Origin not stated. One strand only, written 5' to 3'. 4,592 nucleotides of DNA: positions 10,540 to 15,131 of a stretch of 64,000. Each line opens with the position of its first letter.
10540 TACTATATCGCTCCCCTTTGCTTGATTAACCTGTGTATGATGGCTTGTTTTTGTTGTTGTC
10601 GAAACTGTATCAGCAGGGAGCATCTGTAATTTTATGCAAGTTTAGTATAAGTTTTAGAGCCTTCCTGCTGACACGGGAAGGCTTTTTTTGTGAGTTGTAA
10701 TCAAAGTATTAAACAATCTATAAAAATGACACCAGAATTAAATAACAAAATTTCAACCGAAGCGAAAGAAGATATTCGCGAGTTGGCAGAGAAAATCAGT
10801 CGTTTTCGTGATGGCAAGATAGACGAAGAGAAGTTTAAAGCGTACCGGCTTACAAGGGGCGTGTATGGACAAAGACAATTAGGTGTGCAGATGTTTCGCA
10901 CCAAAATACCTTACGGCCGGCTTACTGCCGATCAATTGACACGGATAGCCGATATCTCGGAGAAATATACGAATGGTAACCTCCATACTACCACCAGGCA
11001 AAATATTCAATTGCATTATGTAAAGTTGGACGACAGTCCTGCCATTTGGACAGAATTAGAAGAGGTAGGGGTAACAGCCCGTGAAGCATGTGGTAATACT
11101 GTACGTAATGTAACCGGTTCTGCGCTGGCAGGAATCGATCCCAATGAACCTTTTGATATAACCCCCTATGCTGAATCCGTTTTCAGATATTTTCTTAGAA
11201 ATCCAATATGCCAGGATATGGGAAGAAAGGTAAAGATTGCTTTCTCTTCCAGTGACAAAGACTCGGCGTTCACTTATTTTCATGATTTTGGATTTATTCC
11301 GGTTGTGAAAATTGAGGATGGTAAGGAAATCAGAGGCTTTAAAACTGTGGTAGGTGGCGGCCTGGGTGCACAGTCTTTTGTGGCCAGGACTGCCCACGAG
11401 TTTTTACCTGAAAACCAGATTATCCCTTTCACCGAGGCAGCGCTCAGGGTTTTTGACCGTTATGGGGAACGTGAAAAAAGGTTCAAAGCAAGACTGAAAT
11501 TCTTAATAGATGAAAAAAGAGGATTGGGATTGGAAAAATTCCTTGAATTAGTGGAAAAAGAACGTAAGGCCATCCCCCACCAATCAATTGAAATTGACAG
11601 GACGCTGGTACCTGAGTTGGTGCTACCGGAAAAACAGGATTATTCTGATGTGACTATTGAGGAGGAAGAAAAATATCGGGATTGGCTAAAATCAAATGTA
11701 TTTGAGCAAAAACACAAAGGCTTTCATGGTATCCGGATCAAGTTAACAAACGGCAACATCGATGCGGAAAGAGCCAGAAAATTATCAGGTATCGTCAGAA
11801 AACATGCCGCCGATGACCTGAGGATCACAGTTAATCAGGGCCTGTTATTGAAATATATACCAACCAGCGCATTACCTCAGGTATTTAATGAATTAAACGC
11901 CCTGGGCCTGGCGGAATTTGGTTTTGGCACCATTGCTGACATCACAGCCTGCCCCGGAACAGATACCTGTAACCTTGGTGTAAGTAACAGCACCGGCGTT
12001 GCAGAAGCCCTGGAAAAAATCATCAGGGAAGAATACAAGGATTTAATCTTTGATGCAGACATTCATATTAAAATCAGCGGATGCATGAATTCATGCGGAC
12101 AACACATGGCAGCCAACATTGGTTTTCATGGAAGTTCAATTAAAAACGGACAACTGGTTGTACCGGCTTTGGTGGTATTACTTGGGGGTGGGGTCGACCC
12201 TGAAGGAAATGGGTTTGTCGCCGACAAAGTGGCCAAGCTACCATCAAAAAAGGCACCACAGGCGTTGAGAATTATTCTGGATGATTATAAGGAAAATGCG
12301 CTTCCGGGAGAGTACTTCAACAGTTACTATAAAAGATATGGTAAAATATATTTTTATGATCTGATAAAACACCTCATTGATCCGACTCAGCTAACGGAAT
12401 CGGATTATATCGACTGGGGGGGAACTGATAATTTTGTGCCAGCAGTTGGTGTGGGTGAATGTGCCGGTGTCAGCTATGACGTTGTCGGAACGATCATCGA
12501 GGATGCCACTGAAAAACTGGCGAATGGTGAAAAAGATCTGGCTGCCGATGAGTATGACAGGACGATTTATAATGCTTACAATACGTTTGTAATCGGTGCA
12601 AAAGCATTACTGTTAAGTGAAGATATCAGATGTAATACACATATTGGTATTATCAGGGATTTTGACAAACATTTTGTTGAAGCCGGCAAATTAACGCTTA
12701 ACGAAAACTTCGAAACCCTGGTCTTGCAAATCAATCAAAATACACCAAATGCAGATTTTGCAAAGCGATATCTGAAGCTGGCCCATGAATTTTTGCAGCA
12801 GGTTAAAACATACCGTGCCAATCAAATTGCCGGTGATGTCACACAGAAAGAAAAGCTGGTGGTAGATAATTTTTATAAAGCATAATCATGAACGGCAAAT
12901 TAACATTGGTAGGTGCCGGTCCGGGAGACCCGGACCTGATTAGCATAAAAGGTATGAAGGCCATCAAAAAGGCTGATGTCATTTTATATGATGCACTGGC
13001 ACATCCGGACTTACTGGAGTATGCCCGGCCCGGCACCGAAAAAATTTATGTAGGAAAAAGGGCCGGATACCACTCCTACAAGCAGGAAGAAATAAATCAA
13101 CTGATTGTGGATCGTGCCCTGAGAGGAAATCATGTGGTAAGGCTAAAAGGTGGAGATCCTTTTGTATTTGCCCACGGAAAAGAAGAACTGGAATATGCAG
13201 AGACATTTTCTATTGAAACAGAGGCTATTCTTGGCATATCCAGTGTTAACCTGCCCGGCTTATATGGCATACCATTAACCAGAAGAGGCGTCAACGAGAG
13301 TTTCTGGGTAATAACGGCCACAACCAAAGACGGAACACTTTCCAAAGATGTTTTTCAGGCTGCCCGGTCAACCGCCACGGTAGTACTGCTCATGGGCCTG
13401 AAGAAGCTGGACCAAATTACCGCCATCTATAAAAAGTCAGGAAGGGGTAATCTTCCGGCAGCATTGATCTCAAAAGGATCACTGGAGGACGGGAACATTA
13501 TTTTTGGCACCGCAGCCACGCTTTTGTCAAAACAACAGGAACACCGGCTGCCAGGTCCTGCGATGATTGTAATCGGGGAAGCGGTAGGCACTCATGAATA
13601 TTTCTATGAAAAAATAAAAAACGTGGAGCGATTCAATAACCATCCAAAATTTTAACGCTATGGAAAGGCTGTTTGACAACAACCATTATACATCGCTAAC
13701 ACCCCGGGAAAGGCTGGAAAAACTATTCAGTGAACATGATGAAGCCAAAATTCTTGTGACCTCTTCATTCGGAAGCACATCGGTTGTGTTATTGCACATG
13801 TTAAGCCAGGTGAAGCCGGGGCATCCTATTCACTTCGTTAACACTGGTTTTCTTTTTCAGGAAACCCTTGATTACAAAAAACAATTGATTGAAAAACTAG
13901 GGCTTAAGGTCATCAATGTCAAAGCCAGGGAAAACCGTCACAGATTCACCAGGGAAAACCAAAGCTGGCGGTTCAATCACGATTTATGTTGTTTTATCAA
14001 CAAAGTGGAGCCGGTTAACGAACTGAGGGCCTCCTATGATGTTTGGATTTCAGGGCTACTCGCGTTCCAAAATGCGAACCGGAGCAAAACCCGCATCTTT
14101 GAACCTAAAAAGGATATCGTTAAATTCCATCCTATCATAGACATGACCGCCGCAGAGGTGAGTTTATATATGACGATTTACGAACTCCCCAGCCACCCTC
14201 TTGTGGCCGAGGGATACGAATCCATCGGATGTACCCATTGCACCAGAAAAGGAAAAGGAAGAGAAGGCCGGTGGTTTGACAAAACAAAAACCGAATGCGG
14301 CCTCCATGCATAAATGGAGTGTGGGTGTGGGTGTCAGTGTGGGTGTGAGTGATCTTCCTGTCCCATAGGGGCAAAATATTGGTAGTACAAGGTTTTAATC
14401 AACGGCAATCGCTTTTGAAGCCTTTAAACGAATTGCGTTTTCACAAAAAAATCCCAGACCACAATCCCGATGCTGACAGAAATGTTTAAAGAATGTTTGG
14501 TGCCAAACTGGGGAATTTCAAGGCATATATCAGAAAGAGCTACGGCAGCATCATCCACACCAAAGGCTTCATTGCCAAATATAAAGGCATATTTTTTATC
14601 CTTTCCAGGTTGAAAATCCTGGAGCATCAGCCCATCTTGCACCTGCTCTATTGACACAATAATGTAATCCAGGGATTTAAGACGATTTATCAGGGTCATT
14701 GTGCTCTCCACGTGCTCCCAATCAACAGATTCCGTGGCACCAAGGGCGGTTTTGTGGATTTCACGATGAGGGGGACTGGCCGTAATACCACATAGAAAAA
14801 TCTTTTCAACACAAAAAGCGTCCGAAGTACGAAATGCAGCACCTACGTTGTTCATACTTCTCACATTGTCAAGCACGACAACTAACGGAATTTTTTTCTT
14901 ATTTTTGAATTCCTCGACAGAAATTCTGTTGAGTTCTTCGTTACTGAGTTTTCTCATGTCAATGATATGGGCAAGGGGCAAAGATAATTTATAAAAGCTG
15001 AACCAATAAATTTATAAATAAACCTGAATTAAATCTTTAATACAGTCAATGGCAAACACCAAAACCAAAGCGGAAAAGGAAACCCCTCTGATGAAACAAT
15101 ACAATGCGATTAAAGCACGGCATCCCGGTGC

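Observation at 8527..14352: Multi-tier SAM and cysteine RNA control of one sulfur-assimilation operon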

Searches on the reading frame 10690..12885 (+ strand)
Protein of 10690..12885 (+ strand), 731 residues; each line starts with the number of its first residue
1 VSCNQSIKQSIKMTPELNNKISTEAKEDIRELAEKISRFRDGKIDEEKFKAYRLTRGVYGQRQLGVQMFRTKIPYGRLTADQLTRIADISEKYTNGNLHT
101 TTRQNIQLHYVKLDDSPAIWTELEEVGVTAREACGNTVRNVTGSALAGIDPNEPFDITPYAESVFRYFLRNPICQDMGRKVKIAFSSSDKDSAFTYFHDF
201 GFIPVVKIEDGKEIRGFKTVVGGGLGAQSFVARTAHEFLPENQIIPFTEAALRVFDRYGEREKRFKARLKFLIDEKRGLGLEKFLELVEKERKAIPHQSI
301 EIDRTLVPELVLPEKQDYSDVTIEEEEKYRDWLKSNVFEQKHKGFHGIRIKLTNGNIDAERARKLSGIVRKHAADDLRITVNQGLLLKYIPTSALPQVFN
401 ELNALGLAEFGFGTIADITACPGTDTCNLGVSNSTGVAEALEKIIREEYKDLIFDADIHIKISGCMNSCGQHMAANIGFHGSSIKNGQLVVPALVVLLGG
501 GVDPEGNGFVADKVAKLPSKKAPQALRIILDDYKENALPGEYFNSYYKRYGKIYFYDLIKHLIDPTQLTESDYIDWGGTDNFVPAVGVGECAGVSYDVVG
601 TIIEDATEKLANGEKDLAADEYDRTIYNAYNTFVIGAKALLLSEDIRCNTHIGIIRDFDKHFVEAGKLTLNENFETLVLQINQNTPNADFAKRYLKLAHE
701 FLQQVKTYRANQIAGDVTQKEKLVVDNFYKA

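Call 6: search_protein_families(library=ncbifam, proteins=[window:10690-12885:+])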
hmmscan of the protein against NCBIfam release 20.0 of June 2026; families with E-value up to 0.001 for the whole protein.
window:10690-12885:+ (731 aa): 11 families
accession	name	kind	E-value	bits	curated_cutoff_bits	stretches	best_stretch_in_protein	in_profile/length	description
NF007126.0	PRK09567.1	equivalog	6.9e-74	249.1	523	1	67-554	117-582/595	NirA family protein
NF007125.0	PRK09566.1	equivalog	1.7e-62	211.6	594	1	42-505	40-478/513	ferredoxin--nitrite reductase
NF010029.0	PRK13504.1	equivalog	1.5e-47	162.2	457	2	177-553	215-564/575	NADPH-dependent assimilatory sulfite reductase hemoprotein subunit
TIGR02435.1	CobG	equivalog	5.4e-45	154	234.8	1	68-479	19-381/388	precorrin-3B synthase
TIGR02041.1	CysI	equivalog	1e-28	100.1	756.55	3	350-490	342-487/541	assimilatory sulfite reductase (NADPH) hemoprotein subunit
TIGR02042.1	sir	equivalog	1.2e-28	99.6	731.5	2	177-551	223-570/581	sulfite reductase, ferredoxin dependent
TIGR02912.1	sulfite_red_C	equivalog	9.7e-20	70.8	324.1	2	50-208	10-164/314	sulfite reductase subunit C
TIGR02374.1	nitri_red_nirB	equivalog_domain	4.5e-19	68.4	578.35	2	350-478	564-689/794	nitrite reductase large subunit NirB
TIGR02066.1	dsrB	equivalog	1.7e-16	60.2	341.5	2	356-481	40-167/341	dissimilatory-type sulfite reductase subunit beta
NF011565.0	PRK14989.1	subfamily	2.3e-07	29.3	883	0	72-140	570-637/847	nitrite reductase large subunit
TIGR02064.1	dsrA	equivalog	3.1e-07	29.6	392.85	1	342-478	78-218/402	dissimilatory-type sulfite reductase subunit alpha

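Call 7: search_protein_families(library=pfam, proteins=[window:10690-12885:+])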
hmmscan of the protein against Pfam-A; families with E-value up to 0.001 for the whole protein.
window:10690-12885:+ (731 aa): 2 families
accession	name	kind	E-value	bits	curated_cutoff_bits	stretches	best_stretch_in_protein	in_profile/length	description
PF01077.27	NIR_SIR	-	1.1e-42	145.7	27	2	134-291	1-153/158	Nitrite and sulphite reductase 4Fe-4S domain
PF03460.22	NIR_SIR_ferr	-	1.4e-41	140.5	24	2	59-126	1-69/69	Nitrite/Sulfite reductase ferredoxin-like half domain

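Call 8: find_related_loci(query=window:10690-12885:+, collection=genome_contigs, flank=6000)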
Query window:10690-12885:+ (731 aa) in genome_contigs; peptide patterns used: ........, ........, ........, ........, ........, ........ (x = any residue, [..] = any of these).
599 stretches matched a pattern (row limit reached: there are more); 553 encode a relative of the query (tblastn E <= 1e-3); the best 80 are kept; 80 distinct loci.
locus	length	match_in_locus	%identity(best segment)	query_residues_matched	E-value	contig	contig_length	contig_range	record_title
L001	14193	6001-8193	83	1-731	0e+0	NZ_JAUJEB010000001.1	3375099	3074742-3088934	Agaribacillus aureus strain BMA12 HFOEMNIK_1, whole genome shotgun sequence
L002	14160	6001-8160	83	12-731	0e+0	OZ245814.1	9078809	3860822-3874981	MAG: Cyclobacteriaceae bacterium isolate bf73728e-472d-4a7f-ac9f-bec0af8ac5d5 genome assembly, chromosome: 1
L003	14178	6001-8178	68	5-731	0e+0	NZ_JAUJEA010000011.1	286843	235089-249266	Splendidivirga corallicola strain BMA10 NAEMHLCP_11, whole genome shotgun sequence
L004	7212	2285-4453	63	8-731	0e+0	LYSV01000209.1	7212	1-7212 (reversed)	MAG: Flammeovirgaceae bacterium BBD 1991-12 Richardson_scaffold_486, whole genome shotgun sequence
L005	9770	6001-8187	63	4-731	0e+0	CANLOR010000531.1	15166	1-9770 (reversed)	uncultured Cyclobacteriaceae bacterium isolate 463.fasta genome assembly, contig: NODE_2839, whole genome shotgun sequen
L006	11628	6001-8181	61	5-731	0e+0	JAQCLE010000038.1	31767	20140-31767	MAG: Bacteroidetes bacterium isolate casp40-mb.97 NODE_3314_length_31767_cov_0.122774, whole genome shotgun sequence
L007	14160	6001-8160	61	12-731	0e+0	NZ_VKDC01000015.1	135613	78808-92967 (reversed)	Fulvivirga sp. M361 scaffold15, whole genome shotgun sequence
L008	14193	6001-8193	61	7-731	0e+0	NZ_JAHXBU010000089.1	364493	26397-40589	Cesiribacter sp. SM1 Scaffold8, whole genome shotgun sequence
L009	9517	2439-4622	62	6-731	0e+0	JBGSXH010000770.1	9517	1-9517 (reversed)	MAG: Cyclobacteriaceae bacterium isolate JTS-RE60 k141_5189913, whole genome shotgun sequence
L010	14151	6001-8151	62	14-731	0e+0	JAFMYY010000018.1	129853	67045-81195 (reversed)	Cesiribacteraceae bacterium YIM B00369 Scaffold18, whole genome shotgun sequence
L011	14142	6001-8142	63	14-731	0e+0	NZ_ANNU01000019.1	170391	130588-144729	Nafulsella turpanensis ZLM-10 contig0019, whole genome shotgun sequence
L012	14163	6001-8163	60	7-731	0e+0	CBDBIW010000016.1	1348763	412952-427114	MAG: Cyclobacteriaceae bacterium isolate a381c890-cbe3-4d1a-9c37-416a46eb50b5 genome assembly, contig: contig_16, whole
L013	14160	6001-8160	62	7-731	0e+0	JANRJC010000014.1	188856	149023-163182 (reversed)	MAG: Bacteroidia bacterium isolate bins.86 k141_4244524, whole genome shotgun sequence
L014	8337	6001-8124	64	18-731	0e+0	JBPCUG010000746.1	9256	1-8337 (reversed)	MAG: Cyclobacteriaceae bacterium isolate MAG_seacave_58 S1Ck127_4898810, whole genome shotgun sequence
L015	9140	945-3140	61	6-731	0e+0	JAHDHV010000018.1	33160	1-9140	MAG: Bacteroidetes bacterium isolate MAG-78 RZ_3699, whole genome shotgun sequence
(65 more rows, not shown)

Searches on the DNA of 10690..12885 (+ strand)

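Call 13: search_rna_families(sources=[L001, L003, L004, L005, L007, L008, L009, L010, L011, L018, L021, L014], threshold=gathering)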
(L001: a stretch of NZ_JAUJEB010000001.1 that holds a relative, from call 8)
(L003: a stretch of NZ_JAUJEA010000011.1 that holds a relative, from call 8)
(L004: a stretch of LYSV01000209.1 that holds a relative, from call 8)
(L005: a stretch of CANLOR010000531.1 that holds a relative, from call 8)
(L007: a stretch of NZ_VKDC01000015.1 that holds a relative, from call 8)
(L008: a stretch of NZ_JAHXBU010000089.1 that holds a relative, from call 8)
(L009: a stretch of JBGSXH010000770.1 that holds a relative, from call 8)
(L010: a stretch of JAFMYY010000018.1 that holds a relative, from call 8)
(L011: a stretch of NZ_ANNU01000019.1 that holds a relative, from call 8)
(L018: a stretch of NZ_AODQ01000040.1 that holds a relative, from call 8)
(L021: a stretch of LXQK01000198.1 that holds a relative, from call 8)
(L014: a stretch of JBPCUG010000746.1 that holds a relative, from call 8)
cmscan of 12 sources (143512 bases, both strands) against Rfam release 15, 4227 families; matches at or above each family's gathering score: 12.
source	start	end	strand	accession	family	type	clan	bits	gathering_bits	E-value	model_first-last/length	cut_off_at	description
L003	3864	3970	+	RF00162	SAM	Cis-reg; riboswitch;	CL00012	77.3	44.4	4.5e-16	1-108/108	no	SAM riboswitch aptamer (S box leader)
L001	3888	4004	+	RF00162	SAM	Cis-reg; riboswitch;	CL00012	76.8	44.4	6.2e-16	1-108/108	no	SAM riboswitch aptamer (S box leader)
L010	3846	3948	+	RF00162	SAM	Cis-reg; riboswitch;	CL00012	70.8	44.4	3.5e-14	1-108/108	no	SAM riboswitch aptamer (S box leader)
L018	3650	3747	+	RF00162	SAM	Cis-reg; riboswitch;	CL00012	69.6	44.4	7.5e-14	1-108/108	no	SAM riboswitch aptamer (S box leader)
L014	1821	1937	+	RF00162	SAM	Cis-reg; riboswitch;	CL00012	69.6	44.4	7.5e-14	1-108/108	no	SAM riboswitch aptamer (S box leader)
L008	3866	3966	+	RF00162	SAM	Cis-reg; riboswitch;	CL00012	68.6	44.4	1.5e-13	1-108/108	no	SAM riboswitch aptamer (S box leader)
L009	594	693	+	RF00162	SAM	Cis-reg; riboswitch;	CL00012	66.6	44.4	5.8e-13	1-108/108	no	SAM riboswitch aptamer (S box leader)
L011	3818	3920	+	RF00162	SAM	Cis-reg; riboswitch;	CL00012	65.7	44.4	1e-12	1-108/108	no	SAM riboswitch aptamer (S box leader)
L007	3867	3987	+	RF00162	SAM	Cis-reg; riboswitch;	CL00012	64.9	44.4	1.8e-12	1-108/108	no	SAM riboswitch aptamer (S box leader)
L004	110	230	+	RF00162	SAM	Cis-reg; riboswitch;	CL00012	64.1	44.4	3.1e-12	1-108/108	no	SAM riboswitch aptamer (S box leader)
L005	3797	3909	+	RF00162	SAM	Cis-reg; riboswitch;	CL00012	61.1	44.4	2.2e-11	1-108/108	no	SAM riboswitch aptamer (S box leader)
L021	2312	2411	+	RF00162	SAM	Cis-reg; riboswitch;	CL00012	56.5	44.4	5.1e-10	1-108/108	no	SAM riboswitch aptamer (S box leader)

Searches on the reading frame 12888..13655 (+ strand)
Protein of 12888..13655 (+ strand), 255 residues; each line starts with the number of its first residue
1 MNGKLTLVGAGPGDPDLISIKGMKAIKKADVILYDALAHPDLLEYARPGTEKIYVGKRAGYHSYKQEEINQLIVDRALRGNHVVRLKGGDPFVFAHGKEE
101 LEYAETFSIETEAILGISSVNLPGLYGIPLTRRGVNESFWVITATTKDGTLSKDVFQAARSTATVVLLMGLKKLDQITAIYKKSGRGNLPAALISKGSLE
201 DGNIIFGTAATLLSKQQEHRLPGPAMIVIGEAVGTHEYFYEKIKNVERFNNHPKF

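Call 6: search_protein_families(library=ncbifam, proteins=[window:12888-13655:+])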
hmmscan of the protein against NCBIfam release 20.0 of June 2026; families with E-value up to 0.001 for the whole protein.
window:12888-13655:+ (255 aa): 23 families
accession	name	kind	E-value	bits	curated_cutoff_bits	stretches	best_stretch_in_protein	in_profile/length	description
NF004790.0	PRK06136.1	subfamily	1.7e-70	237.5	198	1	2-237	3-241/250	uroporphyrinogen-III C-methyltransferase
NF007922.1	PRK10637.1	equivalog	5.1e-69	233.4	400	1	2-233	216-449/450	siroheme synthase CysG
TIGR01469.1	cobA_cysG_Cterm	equivalog_domain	5.5e-69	232.5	185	1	3-236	1-237/238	uroporphyrinogen-III C-methyltransferase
NF005524.0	PRK07168.1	equivalog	4.7e-43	147.4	603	1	1-237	1-239/474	uroporphyrin-III C-methyltransferase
TIGR01465.1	cobM_cbiF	equivalog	2.7e-31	108.8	259.65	1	6-238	2-232/247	precorrin-4 C(11)-methyltransferase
NF012017.0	PRK15473.1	equivalog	1.7e-22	80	408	1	5-245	10-247/257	cobalt-precorrin-4 methyltransferase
TIGR01467.1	cobI_cbiL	equivalog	1e-13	51.3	163.25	1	3-204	1-208/230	precorrin-2 C(20)-methyltransferase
NF004647.0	PRK05990.1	equivalog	1.2e-12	47.8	271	1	2-35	5-38/245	precorrin-2 C(20)-methyltransferase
NF004058.0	PRK05576.1-1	equivalog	4.1e-09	36.3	239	1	4-120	3-128/221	cobalt-factor II C(20)-methyltransferase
NF004455.0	PRK05787.1-3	equivalog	9.9e-09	35.1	258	1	6-122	4-114/221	cobalt-precorrin-7 (C(5))-methyltransferase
NF004059.0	PRK05576.1-2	equivalog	2e-07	31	274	0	67-206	77-209/236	cobalt-factor II C(20)-methyltransferase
NF004423.0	PRK05765.1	equivalog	2.2e-07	30.7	332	1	1-232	1-226/247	precorrin-3B C(17)-methyltransferase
NF004062.0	PRK05576.1-5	equivalog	5.1e-07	29.3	194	1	4-34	2-32/219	cobalt-factor II C(20)-methyltransferase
TIGR00522.1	dph5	equivalog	1.4e-06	27.9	114.3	1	5-141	2-136/258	diphthine synthase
TIGR02467.1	CbiE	equivalog_domain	4.1e-06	26.4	92.9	1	7-122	1-106/204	precorrin-6y C5,15-methyltransferase (decarboxylating) subunit CbiE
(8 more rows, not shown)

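Call 7: search_protein_families(library=pfam, proteins=[window:12888-13655:+])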
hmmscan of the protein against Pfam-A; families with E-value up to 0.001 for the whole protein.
window:12888-13655:+ (255 aa): 1 family
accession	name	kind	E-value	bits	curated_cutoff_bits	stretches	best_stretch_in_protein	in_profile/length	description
PF00590.25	TP_methylase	-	6.2e-39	134.6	27.8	1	4-212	1-211/212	Tetrapyrrole (Corrin/Porphyrin) Methylases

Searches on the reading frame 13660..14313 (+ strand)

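Call 6: search_protein_families(library=ncbifam, proteins=[window:13660-14313:+])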
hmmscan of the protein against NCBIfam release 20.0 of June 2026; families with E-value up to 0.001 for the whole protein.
window:13660-14313:+ (217 aa): 14 families
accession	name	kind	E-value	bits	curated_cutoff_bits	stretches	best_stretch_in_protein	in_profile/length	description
NF002537.0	PRK02090.1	equivalog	7.9e-62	209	154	1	7-217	20-239/244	phosphoadenylyl-sulfate reductase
TIGR00434.1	cysH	subfamily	2e-41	142.2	165.1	1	29-216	14-213/214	phosophoadenylyl-sulfate reductase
TIGR02055.1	APS_reductase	subfamily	3.7e-38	131.3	235.3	1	37-215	2-194/194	adenylylsulfate reductase, thioredoxin dependent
TIGR02057.1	PAPS_reductase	equivalog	7.5e-34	117.6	254.2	1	9-216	7-224/224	phosphoadenosine phosphosulfate reductase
NF010367.0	PRK13795.1-2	equivalog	2.8e-14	52.5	456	1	30-195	244-416/584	hypothetical protein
NF010368.0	PRK13795.1-3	equivalog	1.4e-11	43.4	588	1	23-195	242-421/635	hypothetical protein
NF006351.0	PRK08576.1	equivalog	2.3e-10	39.7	290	1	20-195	226-402/436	hypothetical protein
NF010366.0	PRK13795.1-1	equivalog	4e-10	38.5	745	1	25-195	263-444/667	hypothetical protein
TIGR00424.1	APS_reduc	equivalog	6.5e-10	38.2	553.2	1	105-216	192-323/464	5'-adenylylsulfate reductase, thioredoxin-independent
NF006327.0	PRK08557.1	equivalog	1.6e-08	33.8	366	1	29-195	182-355/415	hypothetical protein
NF010369.0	PRK13795.1-4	equivalog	2.3e-08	32.8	1086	1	21-196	245-430/633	hypothetical protein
NF003587.0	PRK05253.1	subfamily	1e-06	28.2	195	1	33-153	32-155/301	sulfate adenylyltransferase subunit CysD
NF009214.0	PRK12563.1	equivalog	4.3e-06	26.4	413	1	34-158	48-175/317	sulfate adenylyltransferase subunit CysD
TIGR02039.1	CysD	subfamily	3.9e-05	23.4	396.6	1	33-158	24-152/294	sulfate adenylyltransferase, small subunit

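Call 7: search_protein_families(library=pfam, proteins=[window:13660-14313:+])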
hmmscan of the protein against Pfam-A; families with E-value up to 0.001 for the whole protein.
window:13660-14313:+ (217 aa): 1 family
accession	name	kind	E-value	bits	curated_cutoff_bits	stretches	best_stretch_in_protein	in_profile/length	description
PF01507.26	PAPS_reduct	-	1.8e-36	126.2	22.5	1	31-197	2-175/175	Phosphoadenosine phosphosulfate reductase domain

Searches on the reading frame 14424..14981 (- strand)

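Call 6: search_protein_families(library=ncbifam, proteins=[window:14424-14981:-])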
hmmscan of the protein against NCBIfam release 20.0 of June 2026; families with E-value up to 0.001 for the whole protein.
window:14424-14981:- (185 aa): 10 families
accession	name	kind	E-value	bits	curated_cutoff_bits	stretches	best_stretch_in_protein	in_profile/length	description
TIGR00186.1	rRNA_methyl_3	equivalog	1.5e-25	90.1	160.15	1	22-178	83-236/240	23S rRNA (guanosine(2251)-2'-O)-methyltransferase RlmB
NF008295.0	PRK11081.1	equivalog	5.2e-15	55.6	227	1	17-177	6-160/230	tRNA (guanosine(18)-2'-O)-methyltransferase TrmH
NF008386.0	PRK11181.1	equivalog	6.4e-13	48.5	366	1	14-178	77-238/244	23S rRNA (guanosine(2251)-2'-O)-methyltransferase RlmB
NF008117.0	PRK10864.1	equivalog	2.6e-12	46.6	267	1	27-179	191-339/344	tRNA/rRNA methyltransferase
NF000477.1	NshR_TsnR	equivalog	3.9e-09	36.3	425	1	33-176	117-258/266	NshR/TsnR family 23S rRNA methyltransferase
NF000035.1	nosihep_NshR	exception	4.5e-07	29.6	500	1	34-176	118-258/274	NshR family nosiheptide/thiostrepton resistance 23S rRNA methyltransferase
NF041077.1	tRNAmeth_TrmJ_Sulfolob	equivalog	2.5e-06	27.3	350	1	94-181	59-154/229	tRNA (cytidine-2'-O-)-methyltransferase TrmJ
TIGR00050.1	rRNA_methyl_1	subfamily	3.2e-06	27.2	167.15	1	34-182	6-157/233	TrmJ/YjtD family RNA methyltransferase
NF007752.0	PRK10433.1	equivalog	6.3e-06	25.8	212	1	33-177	3-154/228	tRNA/rRNA methyltransferase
TIGR00185.1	tRNA_yibK_trmL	equivalog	0.0003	20.7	190.6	1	35-179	4-145/154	tRNA (uridine(34)/cytosine(34)/5-carboxymethylaminomethyluridine(34)-2'-O)-methyltransferase TrmL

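Call 7: search_protein_families(library=pfam, proteins=[window:14424-14981:-])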
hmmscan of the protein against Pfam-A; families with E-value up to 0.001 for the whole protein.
window:14424-14981:- (185 aa): 1 family
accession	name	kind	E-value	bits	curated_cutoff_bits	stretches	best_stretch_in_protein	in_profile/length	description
PF00588.24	SpoU_methylase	-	8.5e-30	104.2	29.7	1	33-175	2-141/142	SpoU rRNA Methylase family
